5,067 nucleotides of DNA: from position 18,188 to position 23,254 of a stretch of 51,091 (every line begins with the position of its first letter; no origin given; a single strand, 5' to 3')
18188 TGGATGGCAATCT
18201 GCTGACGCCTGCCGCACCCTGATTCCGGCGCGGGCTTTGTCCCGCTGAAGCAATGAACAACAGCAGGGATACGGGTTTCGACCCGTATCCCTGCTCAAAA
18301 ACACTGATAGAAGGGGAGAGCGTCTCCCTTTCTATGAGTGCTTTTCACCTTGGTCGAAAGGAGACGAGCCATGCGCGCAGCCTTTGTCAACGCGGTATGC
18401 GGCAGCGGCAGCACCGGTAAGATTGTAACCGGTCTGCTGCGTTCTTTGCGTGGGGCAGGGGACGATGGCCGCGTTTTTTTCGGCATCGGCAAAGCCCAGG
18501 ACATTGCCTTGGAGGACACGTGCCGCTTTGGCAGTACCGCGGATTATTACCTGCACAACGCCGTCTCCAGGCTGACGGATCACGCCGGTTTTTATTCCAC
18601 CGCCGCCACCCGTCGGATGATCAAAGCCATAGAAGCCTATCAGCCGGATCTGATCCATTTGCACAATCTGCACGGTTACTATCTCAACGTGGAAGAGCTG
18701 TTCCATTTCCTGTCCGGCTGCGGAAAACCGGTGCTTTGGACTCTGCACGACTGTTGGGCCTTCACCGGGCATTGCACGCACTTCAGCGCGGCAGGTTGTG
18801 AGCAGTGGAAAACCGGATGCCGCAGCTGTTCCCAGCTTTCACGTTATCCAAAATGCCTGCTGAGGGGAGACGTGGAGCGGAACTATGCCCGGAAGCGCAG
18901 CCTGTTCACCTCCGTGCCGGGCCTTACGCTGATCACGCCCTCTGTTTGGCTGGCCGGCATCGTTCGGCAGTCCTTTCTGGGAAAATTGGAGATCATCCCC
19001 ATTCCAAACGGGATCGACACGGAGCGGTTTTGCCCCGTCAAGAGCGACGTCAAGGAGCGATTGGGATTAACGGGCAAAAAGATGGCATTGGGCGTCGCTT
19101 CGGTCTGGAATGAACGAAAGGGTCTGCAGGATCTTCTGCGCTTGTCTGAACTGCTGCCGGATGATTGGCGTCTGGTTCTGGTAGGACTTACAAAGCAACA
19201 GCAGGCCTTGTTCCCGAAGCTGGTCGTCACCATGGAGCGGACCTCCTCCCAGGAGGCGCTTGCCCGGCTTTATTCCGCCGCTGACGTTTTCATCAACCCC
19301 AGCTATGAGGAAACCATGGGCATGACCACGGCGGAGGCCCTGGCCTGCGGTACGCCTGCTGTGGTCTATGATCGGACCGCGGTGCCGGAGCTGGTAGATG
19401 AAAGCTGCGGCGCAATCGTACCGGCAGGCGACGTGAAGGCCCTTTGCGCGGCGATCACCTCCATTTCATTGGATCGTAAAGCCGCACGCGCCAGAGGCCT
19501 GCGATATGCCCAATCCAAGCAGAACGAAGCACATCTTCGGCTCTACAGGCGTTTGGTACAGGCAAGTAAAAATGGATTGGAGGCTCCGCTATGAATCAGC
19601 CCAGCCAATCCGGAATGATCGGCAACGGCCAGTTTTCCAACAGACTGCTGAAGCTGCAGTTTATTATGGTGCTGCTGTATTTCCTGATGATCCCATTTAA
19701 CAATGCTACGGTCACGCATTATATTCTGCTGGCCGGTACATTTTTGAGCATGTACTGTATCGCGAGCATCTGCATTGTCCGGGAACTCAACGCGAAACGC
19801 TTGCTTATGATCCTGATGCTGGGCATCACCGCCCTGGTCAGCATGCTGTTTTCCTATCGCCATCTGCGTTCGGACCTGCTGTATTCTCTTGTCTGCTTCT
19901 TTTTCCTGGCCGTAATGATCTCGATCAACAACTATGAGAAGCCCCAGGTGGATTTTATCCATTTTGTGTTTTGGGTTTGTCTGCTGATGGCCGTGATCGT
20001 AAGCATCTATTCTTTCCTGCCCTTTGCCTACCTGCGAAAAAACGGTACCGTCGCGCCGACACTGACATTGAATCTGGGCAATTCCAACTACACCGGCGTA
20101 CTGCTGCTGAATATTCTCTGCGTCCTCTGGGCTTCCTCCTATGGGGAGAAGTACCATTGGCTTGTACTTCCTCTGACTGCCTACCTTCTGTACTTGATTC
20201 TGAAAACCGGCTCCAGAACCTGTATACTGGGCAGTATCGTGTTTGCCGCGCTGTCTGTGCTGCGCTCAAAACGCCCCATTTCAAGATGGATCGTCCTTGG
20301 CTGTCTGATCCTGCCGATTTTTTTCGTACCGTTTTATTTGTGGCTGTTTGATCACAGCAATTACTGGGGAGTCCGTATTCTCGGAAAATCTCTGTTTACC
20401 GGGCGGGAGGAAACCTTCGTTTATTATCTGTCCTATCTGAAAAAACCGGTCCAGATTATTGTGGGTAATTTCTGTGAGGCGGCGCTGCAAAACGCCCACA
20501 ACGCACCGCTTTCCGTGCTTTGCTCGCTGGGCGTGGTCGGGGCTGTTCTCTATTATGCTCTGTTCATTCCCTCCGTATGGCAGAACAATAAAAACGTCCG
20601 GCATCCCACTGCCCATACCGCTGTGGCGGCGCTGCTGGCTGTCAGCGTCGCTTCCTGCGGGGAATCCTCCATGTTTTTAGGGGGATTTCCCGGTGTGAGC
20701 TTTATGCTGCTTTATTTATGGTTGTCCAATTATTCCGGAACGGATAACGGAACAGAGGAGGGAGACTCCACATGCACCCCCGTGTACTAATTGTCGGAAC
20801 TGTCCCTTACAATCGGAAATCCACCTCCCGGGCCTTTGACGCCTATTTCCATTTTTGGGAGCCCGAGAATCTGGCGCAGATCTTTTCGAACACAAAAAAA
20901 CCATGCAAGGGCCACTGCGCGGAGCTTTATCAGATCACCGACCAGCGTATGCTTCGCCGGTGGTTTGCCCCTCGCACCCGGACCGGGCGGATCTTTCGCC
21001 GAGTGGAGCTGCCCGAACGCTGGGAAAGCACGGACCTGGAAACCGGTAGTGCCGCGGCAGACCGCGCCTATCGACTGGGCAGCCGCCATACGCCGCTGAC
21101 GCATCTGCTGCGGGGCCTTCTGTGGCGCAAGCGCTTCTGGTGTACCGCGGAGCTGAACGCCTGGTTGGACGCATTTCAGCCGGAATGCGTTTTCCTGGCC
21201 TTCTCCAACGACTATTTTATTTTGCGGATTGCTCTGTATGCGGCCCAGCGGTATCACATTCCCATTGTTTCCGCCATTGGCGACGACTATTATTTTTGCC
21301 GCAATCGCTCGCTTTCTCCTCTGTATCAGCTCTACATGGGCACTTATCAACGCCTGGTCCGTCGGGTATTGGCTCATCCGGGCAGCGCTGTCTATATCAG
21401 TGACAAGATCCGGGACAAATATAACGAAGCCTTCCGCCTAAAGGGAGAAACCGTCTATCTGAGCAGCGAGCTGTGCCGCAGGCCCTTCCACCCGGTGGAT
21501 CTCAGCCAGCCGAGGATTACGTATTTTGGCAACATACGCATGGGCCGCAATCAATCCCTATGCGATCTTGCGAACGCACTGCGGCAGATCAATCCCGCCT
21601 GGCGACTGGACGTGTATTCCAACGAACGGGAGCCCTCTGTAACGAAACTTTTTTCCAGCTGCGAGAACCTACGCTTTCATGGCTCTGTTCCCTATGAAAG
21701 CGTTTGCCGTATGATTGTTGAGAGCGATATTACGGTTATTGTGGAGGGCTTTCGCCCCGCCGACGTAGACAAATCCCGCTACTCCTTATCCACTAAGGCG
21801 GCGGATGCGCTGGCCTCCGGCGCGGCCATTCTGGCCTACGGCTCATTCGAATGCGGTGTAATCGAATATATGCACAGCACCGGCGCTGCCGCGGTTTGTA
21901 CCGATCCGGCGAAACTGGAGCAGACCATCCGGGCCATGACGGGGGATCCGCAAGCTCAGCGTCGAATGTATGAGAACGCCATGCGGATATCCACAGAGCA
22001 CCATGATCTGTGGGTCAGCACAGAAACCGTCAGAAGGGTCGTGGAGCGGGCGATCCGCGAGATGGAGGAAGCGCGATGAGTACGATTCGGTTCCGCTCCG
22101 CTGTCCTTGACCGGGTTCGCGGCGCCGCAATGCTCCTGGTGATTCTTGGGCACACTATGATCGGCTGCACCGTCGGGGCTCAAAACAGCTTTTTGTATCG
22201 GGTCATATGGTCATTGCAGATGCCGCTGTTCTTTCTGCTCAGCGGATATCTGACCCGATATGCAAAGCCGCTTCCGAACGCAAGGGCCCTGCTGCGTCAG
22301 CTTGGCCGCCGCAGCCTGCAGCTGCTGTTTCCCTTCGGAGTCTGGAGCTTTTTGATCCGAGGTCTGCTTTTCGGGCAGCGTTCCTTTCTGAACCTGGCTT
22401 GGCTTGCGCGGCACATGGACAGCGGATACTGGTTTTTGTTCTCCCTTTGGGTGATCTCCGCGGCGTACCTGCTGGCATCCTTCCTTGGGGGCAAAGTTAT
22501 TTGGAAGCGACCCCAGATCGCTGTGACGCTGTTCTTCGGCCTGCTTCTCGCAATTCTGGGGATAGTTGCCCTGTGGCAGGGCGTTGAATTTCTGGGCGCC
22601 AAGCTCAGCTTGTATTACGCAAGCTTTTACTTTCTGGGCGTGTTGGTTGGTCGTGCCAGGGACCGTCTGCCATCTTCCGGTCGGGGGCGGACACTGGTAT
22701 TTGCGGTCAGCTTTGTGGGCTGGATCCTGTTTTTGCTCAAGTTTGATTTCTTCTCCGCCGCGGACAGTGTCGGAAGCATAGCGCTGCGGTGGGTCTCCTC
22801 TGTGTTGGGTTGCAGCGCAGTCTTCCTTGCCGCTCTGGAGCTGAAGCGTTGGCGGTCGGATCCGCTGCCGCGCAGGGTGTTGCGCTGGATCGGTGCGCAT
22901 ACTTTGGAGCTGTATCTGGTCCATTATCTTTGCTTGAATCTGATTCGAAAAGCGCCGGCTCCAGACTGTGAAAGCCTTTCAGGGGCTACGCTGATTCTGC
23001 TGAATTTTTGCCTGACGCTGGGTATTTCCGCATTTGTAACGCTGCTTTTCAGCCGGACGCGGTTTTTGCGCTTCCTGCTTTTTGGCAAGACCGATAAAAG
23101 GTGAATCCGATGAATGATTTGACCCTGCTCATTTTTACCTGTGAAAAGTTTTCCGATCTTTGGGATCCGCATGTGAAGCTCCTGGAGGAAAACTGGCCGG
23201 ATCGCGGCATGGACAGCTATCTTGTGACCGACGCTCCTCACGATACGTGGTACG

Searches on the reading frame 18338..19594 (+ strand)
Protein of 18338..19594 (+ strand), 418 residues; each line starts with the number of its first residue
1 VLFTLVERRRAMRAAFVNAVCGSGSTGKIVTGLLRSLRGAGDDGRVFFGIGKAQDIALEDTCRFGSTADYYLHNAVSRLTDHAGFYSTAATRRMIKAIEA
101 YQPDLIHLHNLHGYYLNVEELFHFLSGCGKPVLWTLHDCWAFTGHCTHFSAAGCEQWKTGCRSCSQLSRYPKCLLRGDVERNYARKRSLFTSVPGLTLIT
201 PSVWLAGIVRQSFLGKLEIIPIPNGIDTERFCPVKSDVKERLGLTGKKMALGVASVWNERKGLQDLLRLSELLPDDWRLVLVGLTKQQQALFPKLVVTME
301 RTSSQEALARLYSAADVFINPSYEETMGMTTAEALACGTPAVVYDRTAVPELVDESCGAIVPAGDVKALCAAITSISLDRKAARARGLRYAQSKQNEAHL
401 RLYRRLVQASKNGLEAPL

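Call 5: search_protein_families(library=pfam, proteins=[window:18338-19594:+], max_evalue=0.001)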
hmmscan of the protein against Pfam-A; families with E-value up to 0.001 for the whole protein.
window:18338-19594:+ (418 aa): 6 families
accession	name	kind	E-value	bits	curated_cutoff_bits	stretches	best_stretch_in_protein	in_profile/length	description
PF13692.12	Glyco_trans_1_4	-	5.4e-21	75.8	27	1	252-376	6-139/142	Glycosyl transferases group 1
PF00534.26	Glycos_transf_1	-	9e-21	74.6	26.4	1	240-384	7-163/172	Glycosyl transferases group 1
PF13439.12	Glyco_transf_4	-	5.5e-09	36.7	28.5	1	32-230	10-170/170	Glycosyltransferase Family 4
PF20706.3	GT4-conflict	-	9.6e-09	35.1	26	1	295-388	261-366/385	Family 4 Glycosyltransferase in conflict systems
PF13524.12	Glyco_trans_1_2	-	2.2e-05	24.9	25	1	276-387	14-122/144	Glycosyl transferase-like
PF13579.12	Glyco_trans_4_4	-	5.9e-05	23.9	29.7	1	27-145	4-109/158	Glycosyl transferase 4-like domain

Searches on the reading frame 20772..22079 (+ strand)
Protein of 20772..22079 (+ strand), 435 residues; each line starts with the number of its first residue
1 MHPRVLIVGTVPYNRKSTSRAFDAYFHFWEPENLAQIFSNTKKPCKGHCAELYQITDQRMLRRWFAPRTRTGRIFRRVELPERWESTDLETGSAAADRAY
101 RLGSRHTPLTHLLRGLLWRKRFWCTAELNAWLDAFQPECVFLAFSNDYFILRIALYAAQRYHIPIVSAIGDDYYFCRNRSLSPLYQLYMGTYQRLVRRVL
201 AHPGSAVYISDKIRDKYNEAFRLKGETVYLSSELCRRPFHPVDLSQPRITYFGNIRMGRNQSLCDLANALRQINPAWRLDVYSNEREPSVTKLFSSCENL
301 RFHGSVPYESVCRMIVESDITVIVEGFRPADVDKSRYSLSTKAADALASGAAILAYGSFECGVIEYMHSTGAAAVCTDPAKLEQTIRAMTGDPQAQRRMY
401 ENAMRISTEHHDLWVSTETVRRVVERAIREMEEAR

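Call 5: search_protein_families(library=pfam, proteins=[window:20772-22079:+], max_evalue=0.001)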
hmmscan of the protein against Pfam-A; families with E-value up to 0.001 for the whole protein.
window:20772-22079:+ (435 aa): 2 families
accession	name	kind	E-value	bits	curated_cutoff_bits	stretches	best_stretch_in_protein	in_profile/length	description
PF13524.12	Glyco_trans_1_2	-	2.3e-06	28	25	1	270-411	6-133/144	Glycosyl transferase-like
PF13439.12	Glyco_transf_4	-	0.00067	20.2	28.5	0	112-226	48-157/170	Glycosyltransferase Family 4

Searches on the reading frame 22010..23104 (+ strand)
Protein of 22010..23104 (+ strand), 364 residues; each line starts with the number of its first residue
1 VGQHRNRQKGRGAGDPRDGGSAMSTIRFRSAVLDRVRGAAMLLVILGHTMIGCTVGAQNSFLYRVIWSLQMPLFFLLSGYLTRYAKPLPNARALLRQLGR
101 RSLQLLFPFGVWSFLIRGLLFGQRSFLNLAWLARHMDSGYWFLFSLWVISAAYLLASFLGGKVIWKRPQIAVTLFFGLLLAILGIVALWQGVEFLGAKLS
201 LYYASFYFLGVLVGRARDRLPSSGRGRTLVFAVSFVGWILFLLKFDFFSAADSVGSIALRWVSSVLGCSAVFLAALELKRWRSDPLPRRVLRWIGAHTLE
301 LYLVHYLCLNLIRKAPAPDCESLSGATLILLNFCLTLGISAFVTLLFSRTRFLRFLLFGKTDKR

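Call 5: search_protein_families(library=pfam, proteins=[window:22010-23104:+], max_evalue=0.001)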
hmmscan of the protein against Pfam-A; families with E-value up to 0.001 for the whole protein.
window:22010-23104:+ (364 aa): 1 family
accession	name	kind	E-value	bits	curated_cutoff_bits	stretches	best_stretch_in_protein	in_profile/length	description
PF01757.29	Acyl_transf_3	-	1.9e-22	80.2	31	1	33-340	4-321/326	Acyltransferase domain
